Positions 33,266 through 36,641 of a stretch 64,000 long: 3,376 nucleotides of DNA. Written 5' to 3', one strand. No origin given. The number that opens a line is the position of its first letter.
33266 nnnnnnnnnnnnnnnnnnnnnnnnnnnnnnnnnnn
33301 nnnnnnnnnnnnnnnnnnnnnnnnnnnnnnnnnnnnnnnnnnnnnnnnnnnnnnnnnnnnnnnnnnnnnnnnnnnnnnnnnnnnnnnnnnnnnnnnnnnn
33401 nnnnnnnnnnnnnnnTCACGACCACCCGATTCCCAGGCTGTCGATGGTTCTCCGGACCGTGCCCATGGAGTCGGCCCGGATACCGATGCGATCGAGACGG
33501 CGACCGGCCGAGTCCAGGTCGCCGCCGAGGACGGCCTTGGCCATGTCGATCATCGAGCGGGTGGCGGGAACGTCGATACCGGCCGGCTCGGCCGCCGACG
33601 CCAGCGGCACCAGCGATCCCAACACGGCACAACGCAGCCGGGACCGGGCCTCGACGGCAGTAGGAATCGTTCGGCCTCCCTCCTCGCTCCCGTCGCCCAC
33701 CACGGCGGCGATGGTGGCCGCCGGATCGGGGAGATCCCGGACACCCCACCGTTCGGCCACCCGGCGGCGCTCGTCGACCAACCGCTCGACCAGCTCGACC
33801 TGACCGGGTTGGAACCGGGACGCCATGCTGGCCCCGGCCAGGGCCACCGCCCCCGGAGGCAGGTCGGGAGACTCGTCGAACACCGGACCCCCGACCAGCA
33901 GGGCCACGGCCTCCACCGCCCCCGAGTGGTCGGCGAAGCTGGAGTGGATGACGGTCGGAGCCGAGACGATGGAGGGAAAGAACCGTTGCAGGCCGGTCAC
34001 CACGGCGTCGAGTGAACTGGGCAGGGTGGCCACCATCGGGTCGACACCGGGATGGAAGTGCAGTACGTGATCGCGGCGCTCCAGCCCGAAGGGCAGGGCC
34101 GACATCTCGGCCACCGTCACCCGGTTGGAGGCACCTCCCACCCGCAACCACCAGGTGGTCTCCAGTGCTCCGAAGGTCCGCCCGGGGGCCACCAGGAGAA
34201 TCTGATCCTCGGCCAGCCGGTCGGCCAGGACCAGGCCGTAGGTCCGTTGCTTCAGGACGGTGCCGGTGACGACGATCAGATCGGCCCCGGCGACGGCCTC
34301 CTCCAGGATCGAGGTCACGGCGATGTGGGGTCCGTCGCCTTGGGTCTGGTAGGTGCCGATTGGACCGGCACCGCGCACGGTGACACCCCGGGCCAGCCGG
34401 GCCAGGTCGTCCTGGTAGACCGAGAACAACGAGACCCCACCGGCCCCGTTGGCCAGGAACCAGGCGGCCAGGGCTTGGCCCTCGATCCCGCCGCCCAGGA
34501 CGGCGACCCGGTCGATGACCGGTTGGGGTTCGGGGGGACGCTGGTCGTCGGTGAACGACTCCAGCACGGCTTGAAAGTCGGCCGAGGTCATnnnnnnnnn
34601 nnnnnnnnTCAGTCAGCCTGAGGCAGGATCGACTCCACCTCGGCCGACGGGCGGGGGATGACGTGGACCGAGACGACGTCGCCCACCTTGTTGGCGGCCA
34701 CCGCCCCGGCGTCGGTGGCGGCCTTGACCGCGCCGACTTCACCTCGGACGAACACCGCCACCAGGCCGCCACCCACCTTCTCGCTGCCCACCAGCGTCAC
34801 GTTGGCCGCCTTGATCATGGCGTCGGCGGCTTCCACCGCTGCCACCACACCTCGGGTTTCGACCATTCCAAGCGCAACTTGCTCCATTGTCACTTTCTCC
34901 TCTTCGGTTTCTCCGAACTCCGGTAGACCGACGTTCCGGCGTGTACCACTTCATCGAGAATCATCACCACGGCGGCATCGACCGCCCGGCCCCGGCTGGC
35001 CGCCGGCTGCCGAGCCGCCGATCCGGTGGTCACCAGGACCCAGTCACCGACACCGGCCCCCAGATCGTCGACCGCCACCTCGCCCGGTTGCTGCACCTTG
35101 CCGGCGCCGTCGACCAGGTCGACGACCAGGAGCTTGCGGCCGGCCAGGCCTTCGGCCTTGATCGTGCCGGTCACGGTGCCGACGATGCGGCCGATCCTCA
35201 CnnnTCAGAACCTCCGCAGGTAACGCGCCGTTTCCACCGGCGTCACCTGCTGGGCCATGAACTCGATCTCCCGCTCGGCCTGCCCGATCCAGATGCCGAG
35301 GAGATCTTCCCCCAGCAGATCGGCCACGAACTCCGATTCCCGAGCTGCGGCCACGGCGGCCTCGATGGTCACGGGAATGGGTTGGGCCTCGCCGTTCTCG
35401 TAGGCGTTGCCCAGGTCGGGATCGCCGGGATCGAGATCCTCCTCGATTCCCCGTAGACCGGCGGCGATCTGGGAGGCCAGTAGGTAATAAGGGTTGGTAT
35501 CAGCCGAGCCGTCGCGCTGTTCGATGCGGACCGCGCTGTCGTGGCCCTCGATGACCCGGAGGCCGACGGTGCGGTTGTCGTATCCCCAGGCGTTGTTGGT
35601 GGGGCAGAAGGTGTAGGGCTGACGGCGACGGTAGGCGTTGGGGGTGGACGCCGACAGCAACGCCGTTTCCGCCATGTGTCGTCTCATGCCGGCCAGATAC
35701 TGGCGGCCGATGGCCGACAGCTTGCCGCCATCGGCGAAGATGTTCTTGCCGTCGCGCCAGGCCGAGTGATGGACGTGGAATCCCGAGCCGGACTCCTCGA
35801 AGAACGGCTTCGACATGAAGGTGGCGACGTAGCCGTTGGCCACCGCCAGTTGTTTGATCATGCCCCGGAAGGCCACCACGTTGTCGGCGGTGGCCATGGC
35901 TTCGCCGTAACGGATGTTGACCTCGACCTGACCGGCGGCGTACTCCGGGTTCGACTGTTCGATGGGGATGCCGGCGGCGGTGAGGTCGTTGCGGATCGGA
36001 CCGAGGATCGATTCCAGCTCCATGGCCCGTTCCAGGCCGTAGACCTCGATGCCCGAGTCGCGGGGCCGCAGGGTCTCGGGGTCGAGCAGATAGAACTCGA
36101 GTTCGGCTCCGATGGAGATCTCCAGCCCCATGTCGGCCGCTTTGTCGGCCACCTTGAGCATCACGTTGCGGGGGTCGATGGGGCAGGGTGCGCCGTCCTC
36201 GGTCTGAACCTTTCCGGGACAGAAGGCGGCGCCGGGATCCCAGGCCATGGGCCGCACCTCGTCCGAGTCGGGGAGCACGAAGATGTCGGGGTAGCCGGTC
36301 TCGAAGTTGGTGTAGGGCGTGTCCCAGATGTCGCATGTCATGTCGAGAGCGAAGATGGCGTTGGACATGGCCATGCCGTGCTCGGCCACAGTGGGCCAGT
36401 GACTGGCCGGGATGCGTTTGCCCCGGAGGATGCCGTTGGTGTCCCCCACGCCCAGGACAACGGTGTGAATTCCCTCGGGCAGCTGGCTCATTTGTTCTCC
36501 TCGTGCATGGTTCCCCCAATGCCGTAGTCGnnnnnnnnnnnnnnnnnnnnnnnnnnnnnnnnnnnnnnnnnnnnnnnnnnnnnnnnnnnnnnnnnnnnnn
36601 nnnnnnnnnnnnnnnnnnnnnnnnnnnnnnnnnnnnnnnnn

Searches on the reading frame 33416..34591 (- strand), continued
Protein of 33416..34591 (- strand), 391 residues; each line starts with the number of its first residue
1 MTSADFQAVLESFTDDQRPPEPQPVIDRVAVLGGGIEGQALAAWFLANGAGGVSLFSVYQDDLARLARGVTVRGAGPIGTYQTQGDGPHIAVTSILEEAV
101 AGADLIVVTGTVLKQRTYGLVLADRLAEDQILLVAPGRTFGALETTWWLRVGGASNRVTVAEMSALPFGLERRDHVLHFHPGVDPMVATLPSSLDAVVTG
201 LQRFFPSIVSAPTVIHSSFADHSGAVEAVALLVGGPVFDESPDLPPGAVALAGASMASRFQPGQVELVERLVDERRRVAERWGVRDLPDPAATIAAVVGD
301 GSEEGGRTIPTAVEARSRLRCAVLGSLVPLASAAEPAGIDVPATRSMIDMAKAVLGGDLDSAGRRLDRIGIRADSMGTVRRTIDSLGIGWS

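Call 81: find_encoding_contigs(protein=P0350, flank=10000, max_places=1)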
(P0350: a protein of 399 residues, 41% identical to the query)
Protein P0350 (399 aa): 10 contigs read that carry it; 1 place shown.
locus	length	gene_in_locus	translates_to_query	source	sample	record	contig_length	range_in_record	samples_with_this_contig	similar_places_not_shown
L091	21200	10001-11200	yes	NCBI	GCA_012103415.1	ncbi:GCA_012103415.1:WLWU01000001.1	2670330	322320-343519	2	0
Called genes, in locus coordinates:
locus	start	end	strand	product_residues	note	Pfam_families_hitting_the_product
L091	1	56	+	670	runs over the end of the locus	PF00122:E1-E2_ATPase, PF00702:Hydrolase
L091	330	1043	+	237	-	PF05050:Methyltransf_21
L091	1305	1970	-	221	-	PF00392:GntR, PF07729:FCD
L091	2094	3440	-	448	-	PF05598:DUF772, PF01609:DDE_Tnp_1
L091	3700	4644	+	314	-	PF13522:GATase_6, PF13537:GATase_7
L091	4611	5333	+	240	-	PF01493:GXGXG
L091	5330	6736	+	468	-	PF01645:Glu_synthase, PF01070:FMN_dh, PF03060:NMO, PF00478:IMPDH (weak)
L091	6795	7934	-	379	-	PF00890:FAD_binding_2 (weak), PF01266:DAO, PF01494:FAD_binding_3 (weak)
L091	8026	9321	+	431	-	PF00120:Gln-synt_C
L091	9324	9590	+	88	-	PF03319:EutN_CcmL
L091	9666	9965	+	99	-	PF00936:BMC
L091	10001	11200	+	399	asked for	-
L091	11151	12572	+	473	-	PF00171:Aldedh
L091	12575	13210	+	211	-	PF27545:CsoS1D_N, PF00936:BMC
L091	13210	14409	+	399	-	PF00056:Ldh_1_N, PF02866:Ldh_1_C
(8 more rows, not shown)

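Call 82: find_encoding_contigs(protein=P0341, flank=10000, max_places=1)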
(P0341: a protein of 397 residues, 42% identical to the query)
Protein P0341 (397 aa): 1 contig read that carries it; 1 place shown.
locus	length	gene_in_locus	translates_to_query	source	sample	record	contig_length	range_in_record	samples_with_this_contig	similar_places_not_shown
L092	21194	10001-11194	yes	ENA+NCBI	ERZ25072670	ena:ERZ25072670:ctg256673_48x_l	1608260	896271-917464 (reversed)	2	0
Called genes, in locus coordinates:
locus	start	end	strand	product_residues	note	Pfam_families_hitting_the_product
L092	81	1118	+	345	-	PF00355:Rieske, PF00848:Ring_hydroxyl_A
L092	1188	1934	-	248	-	PF00106:adh_short, PF08659:KR, PF23441:SDR, PF13561:adh_short_C2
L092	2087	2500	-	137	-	-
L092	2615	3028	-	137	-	-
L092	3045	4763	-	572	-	PF03301:Trp_dioxygenase (faint), PF12680:SnoaL_2 (weak)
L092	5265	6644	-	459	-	PF13431:TPR_17 (faint)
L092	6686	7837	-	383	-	PF00890:FAD_binding_2 (weak), PF01266:DAO, PF07992:Pyr_redox_2 (faint), PF12831:FAD_oxidored (weak)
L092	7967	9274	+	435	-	PF00120:Gln-synt_C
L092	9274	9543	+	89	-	PF03319:EutN_CcmL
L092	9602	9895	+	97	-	PF00936:BMC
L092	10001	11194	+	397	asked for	-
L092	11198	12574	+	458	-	PF00171:Aldedh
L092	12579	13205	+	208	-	PF27545:CsoS1D_N, PF00936:BMC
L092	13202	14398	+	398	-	PF00056:Ldh_1_N, PF02866:Ldh_1_C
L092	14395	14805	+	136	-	PF01042:Ribonuc_L-PSP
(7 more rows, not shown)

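Call 87: search_protein_families(library=ncbifam, proteins=[L088:5503-6204:+, L088:15821-17371:+], max_evalue=1e-10)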
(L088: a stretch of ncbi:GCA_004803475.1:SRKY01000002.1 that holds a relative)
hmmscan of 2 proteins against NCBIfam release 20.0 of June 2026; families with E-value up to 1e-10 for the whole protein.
L088:5503-6204:+ (233 aa): 8 families
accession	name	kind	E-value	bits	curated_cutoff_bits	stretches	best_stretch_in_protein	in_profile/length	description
NF006562.0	PRK09065.1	equivalog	2.2e-30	106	205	1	26-200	25-213/242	glutamine amidotransferase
NF004212.0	PRK05665.1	equivalog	4.7e-30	105.1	309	1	2-207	4-218/241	amidotransferase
TIGR00888.1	guaA_Nterm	equivalog_domain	1.5e-17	63.6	172.15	1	79-176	60-167/188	glutamine-hydrolyzing GMP synthase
NF005458.0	PRK07053.1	equivalog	8e-15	54.9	250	1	64-202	56-206/234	glutamine amidotransferase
NF000848.1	PRK00074.1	equivalog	2.1e-14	53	400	1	56-177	42-171/512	glutamine-hydrolyzing GMP synthase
NF001975.0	PRK00758.1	equivalog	2.2e-14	53.5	198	1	78-177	57-166/185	GMP synthase subunit A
NF005072.0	PRK06490.1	equivalog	2.1e-11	43.3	339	1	49-192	51-203/251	glutamine amidotransferase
NF005743.0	PRK07567.1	equivalog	4.7e-11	42.4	264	0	76-210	80-227/245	glutamine amidotransferase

L088:15821-17371:+ (516 aa): 0 families

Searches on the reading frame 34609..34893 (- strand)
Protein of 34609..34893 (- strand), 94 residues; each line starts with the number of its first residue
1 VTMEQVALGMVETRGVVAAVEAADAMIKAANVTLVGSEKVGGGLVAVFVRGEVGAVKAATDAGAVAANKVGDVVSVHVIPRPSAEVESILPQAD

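Call 7: search_protein_families(library=pfam, proteins=[window:34609-34893:-], max_evalue=0.01)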
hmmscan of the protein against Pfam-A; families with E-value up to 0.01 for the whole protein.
window:34609-34893:- (94 aa): 1 family
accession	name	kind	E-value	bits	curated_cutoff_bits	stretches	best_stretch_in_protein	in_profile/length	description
PF00936.24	BMC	-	4.3e-27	94.3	24.5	1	7-82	1-75/75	BMC domain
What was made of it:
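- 34609..34893 (-): BMC-H shell hexamer protein. Pfam BMC 4e-27 (call 7).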

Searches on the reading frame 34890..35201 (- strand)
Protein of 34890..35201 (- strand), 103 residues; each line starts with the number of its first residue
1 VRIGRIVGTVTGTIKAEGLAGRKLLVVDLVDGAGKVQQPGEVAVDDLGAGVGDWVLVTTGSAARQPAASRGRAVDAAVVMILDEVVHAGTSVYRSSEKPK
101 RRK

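Call 7: search_protein_families(library=pfam, proteins=[window:34890-35201:-], max_evalue=0.01)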
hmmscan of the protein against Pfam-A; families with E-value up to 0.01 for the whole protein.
window:34890-35201:- (103 aa): 1 family
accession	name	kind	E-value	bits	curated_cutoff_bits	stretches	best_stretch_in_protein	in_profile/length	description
PF03319.19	EutN_CcmL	-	1.6e-24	86.6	25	1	1-83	1-83/83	Ethanolamine utilisation protein EutN/carboxysome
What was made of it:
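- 34890..35201 (-): BMC-P shell pentamer protein (EutN/CcmL). Pfam EutN_CcmL 1.6e-24 (call 7).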

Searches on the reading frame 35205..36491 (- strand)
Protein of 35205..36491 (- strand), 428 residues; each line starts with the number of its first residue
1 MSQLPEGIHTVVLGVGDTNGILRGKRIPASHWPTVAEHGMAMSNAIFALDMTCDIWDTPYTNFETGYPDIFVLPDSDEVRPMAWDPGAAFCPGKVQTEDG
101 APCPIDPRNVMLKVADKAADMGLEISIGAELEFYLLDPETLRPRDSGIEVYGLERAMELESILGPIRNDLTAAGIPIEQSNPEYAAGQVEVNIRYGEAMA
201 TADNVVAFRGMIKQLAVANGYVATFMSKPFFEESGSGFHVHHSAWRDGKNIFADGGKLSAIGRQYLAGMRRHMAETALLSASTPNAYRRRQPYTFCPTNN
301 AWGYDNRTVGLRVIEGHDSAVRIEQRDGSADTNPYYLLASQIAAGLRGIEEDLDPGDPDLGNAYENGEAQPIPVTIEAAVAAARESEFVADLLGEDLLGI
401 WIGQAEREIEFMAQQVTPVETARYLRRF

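Call 7: search_protein_families(library=pfam, proteins=[window:35205-36491:-], max_evalue=0.01)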
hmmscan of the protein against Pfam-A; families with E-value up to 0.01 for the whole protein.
window:35205-36491:- (428 aa): 1 family
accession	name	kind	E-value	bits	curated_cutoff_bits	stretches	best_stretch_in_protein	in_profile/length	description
PF00120.29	Gln-synt_C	-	3.9e-84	283.1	24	1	105-424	2-344/344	Glutamine synthetase, catalytic domain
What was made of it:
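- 35205..36491 (-): Glutamine-synthetase-like ligase, first gene of the shell operon; probable gamma-glutamyl-amine ligase. Pfam Gln-synt_C 4e-84 (call 7).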

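Call 9: search_protein_families(library=ncbifam, proteins=[window:35205-36491:-], max_evalue=0.001)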
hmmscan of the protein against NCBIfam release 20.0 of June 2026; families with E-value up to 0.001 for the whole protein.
window:35205-36491:- (428 aa): 4 families
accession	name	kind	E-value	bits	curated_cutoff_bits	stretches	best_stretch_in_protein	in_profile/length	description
TIGR03105.1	gln_synth_III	equivalog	4.6e-65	219.8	469.6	1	12-425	14-434/435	type III glutamate--ammonia ligase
NF045547.1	GGputSyn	equivalog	1.9e-61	208.2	650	1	10-405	16-423/438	gamma-glutamylputrescine synthetase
TIGR00653.1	GlnA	equivalog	4.2e-60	203.8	429.15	2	167-425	191-461/462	type I glutamate--ammonia ligase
NF007006.0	PRK09469.1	equivalog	3.5e-30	105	845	1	177-424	207-466/469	glutamate--ammonia ligase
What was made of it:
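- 35205..36491 (-): Below every NCBIfam cut-off (call 9).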

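Call 34: search_solved_structures(query=window:35205-36491:-, max_evalue=1e-10)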
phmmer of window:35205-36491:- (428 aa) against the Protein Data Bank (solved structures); distinct sequences matched with E-value up to 1e-10: 37.
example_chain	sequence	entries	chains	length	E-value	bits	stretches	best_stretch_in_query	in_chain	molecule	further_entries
5dm3_A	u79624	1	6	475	2.6e-63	217.7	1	8-427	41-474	L-glutamine synthetase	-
11zs_A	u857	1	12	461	1.4e-54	188.9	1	8-423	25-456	Glutamine synthetase, catalytic domain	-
8s59_O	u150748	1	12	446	8.1e-50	173.2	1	61-426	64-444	Glutamine synthetase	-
8tfb_A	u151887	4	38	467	9.5e-50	173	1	62-426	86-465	Glutamine synthetase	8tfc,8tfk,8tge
8ufj_A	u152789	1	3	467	4.3e-49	170.8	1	62-426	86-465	Glutamine synthetase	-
8wwu_A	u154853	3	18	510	1.4e-48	169.2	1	7-403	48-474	Glutamine synthetase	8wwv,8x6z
8ool_A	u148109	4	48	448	7.8e-43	150.2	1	69-426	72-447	Glutamine synthetase from Methanothermococcus thermolithotrophicus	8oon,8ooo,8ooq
8oow_A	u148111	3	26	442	3.1e-42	148.3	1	69-427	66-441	Glutamine synthetase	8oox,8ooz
7tdp_A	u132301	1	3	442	1.9e-40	142.3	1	68-425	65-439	Glutamine synthetase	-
7tfa_B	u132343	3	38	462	2.2e-40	142.1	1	68-425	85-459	Glutamine synthetase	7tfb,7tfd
3ng0_A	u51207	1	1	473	5.4e-39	137.6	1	170-421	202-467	Glutamine synthetase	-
4lnf_A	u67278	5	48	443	7.2e-38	133.9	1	69-427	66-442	Glutamine synthetase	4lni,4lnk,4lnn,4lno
4s0r_A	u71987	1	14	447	7.4e-38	133.8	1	69-427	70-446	Glutamine synthetase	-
7tfc_A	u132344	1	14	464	8.3e-38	133.7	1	69-427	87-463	Glutamine synthetase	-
7cql_A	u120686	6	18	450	1.2e-37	133.1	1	7-395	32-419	Type III glutamate--ammonia ligase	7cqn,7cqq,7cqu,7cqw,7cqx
9qur_A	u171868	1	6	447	9.4e-31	110.4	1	15-370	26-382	Glutamate--methylamine ligase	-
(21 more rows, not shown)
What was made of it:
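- On MgsABC (N-methylglutamate synthase, canonical NMG pathway): The GmaS structures 7cql and 9qur rank below 5dm3 and others (call 34).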

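Call 91: search_solved_structures(query=window:35205-36491:-, max_evalue=1e-50, show_alignments=1)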
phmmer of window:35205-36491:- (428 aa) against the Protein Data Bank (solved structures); distinct sequences matched with E-value up to 1e-50: 2.
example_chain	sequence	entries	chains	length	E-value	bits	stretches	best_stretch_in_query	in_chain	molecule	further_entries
5dm3_A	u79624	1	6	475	2.6e-63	217.7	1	8-427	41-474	L-glutamine synthetase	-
11zs_A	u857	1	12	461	1.4e-54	188.9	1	8-423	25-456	Glutamine synthetase, catalytic domain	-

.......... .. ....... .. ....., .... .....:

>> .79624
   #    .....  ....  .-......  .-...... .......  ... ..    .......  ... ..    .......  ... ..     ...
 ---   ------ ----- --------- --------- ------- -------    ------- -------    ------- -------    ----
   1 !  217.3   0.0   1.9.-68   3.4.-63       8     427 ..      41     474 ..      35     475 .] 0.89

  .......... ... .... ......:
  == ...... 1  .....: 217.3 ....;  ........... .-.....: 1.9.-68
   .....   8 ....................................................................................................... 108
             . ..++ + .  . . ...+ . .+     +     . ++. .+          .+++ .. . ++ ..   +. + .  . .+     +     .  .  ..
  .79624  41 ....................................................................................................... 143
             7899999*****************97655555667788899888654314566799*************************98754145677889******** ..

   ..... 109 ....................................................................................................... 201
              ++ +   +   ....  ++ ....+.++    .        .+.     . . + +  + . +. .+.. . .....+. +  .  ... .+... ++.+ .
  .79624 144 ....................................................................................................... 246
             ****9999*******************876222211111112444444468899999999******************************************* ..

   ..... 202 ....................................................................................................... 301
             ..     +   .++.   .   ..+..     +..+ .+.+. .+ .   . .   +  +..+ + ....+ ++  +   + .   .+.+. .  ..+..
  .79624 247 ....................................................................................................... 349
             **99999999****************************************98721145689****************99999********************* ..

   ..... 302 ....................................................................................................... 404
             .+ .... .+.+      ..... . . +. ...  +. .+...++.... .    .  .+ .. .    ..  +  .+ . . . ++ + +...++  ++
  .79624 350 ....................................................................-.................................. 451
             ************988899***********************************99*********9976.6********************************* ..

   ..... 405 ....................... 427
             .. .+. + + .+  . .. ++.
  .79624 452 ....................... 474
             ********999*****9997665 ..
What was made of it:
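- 35205..36491 (-): Best PDB match is 5dm3 (calls 34, 91).
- The best PDB match of the ligase is 5dm3 (calls 34, 91).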

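Call 96: search_dna_similar(query=window:35205-36491:-, collection=plasmids, mode=protein, max_rows=25, rows=best)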
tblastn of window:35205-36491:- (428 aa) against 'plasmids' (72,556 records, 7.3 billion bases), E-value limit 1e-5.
Records with a match: 836; places in all: 1001; records where one place covers at least 80% of the query: 638.
Best place of each record, by identity: <60% 836.
By first word of the organism name: Rhizobium 162; Ralstonia 128; Klebsiella 51; Sinorhizobium 48; Pseudosulfitobacter 45; Streptomyces 30; Paracoccus 26; Acinetobacter 26; Shinella 14; Burkholderia 14; and 131 more.
By predicted mobility (MOB-suite, as given by PLSDB): non-mobilizable 492; mobilizable 211; conjugative 133.
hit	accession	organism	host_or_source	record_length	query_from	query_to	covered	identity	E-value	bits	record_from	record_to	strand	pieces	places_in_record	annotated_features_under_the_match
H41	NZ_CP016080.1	Mesorhizobium loti NZP2037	Lotus,cell culture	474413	4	425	99%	56.5%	7e-158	500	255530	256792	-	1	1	glutamine synthetase family protein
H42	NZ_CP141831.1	Pseudarthrobacter sp. LT1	single cell,Corn soil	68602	8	428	98%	37.6%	1e-73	258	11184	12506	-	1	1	glutamine synthetase family protein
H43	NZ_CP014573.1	Arthrobacter sp. D5-1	cell culture,Soil cores containing ...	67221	8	428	98%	37.6%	1e-72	255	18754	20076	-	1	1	glutamine synthetase family protein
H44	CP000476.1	Paenarthrobacter aurescens TC1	-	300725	8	428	98%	37.6%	1e-72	254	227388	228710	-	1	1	ipuC: gamma-glutamylisopropylamide synthetase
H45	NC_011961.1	Thermomicrobium roseum DSM 5159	-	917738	8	427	98%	37.2%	5e-63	227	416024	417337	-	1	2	glutamine synthetase family protein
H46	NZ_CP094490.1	Paenarthrobacter ureafaciens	soil,farmland soil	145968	8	428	98%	36.7%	1e-72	255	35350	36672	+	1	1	glutamine synthetase family protein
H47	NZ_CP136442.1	Paenarthrobacter sp. AT5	atrazine-producing pesticide factory ...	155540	8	428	98%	36.7%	1e-72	255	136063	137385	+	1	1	glutamine synthetase family protein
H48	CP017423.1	Arthrobacter sp. ZXY-2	whole organism,soil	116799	8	428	98%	36.7%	2e-71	251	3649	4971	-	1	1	glnA: glutamine synthetase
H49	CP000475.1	Paenarthrobacter aurescens TC1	-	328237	8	428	98%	35.8%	2e-71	251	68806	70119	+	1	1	ipuC: gamma-glutamylisopropylamide synthetase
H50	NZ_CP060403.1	Microbacterium sp. YJN-G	cell culture,soil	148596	6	428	99%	34.8%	4e-70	248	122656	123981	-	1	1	glutamine synthetase family protein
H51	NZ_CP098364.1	Paracoccus sp. TOH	cell cuture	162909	8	427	98%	34.3%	1e-53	199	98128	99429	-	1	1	glutamine synthetase family protein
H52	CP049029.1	Rhodobacteraceae bacterium SC52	Apostichopus japonicus,pure ...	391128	8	423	97%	34.6%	5e-62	224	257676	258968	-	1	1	glutamine synthetase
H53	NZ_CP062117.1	Aminobacter sp. SR38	bacterial pure culture,soil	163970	8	425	98%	34.4%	2e-69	245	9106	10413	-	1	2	glutamine synthetase family protein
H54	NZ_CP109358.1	Streptomyces sp. NBC_01562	-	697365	8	423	97%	34.4%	3e-56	207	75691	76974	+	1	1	glutamine synthetase family protein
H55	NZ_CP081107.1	Ruegeria sp. B32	-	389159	2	427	100%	33.5%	5e-61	221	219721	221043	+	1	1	glutamine synthetase family protein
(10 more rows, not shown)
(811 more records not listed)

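Call 97: get_annotated_region(hit=H41, flank=14000)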
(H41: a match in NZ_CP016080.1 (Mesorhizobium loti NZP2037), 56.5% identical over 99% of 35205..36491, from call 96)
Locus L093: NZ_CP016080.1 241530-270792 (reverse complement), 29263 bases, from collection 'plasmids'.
description: Mesorhizobium loti NZP2037 plasmid pML2037, complete sequence
organism: Mesorhizobium loti NZP2037 (NCBI taxid 935546)
taxonomy: Bacteria; Pseudomonadota; Alphaproteobacteria; Hyphomicrobiales; Phyllobacteriaceae; Mesorhizobium; Mesorhizobium loti; Mesorhizobium loti NZP2037
host: -; source: Lotus,cell culture; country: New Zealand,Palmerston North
typing (MOB-suite, as given by PLSDB): non-mobilizable; replicon IncP; mating-pair formation MPF_T
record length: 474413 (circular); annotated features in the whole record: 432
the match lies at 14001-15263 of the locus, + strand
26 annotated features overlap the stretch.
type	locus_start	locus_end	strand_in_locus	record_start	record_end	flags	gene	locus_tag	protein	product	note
CDS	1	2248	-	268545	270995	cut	trbE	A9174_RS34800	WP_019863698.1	conjugal transfer protein TrbE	-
CDS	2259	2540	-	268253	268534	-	-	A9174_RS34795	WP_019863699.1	VirB3 family type IV secretion system protein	-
CDS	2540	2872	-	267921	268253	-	-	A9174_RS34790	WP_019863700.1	TrbC/VirB2 family protein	-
CDS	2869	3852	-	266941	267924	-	trbB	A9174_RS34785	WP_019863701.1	P-type conjugative transfer ATPase TrbB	-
CDS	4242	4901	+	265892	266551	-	-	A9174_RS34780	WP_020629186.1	amino acid ABC transporter permease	-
CDS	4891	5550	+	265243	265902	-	ehuD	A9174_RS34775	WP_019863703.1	ectoine/hydroxyectoine ABC transporter permease subunit EhuD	GO:0051470 - ectoine transport [Evidence IEA]; GO:0033308 - hydroxyectoine transport [Evidence IEA]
CDS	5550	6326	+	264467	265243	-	-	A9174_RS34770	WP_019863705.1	amino acid ABC transporter ATP-binding protein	-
CDS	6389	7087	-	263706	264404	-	-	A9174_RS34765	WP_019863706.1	response regulator transcription factor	-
CDS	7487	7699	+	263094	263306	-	-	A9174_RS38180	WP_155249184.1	hypothetical protein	-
CDS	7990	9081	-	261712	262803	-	-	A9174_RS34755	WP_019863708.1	Zn-dependent alcohol dehydrogenase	-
CDS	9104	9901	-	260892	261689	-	-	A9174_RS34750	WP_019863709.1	alpha/beta fold hydrolase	-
CDS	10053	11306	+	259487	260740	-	-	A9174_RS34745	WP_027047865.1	cytochrome P450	-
CDS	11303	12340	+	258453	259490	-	-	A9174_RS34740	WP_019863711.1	2Fe-2S iron-sulfur cluster-binding protein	-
CDS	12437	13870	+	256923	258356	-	-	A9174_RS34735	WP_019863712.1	APC family permease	-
CDS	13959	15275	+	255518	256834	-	-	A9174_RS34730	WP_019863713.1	glutamine synthetase family protein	-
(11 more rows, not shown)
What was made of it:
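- On Puu/Ipu-type gamma-glutamylation pathway: However, the nearest annotated relatives are IpuC (36-38%) and an Ipu-like cluster ligase (56%) (calls 96, 97).
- Closest known: Gamma-glutamylation pathways for amines: Ipu. Same: The ligase here is nearest to this group (calls 96, 97).
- Ligase identity: 56% to the ligase of a Mesorhizobium loti cluster holding a P450, ferredoxin reductase, Zn-ADH, APC permease and PuuD-family hydrolase, and 36-38% to annotated IpuC (calls 96, 97).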
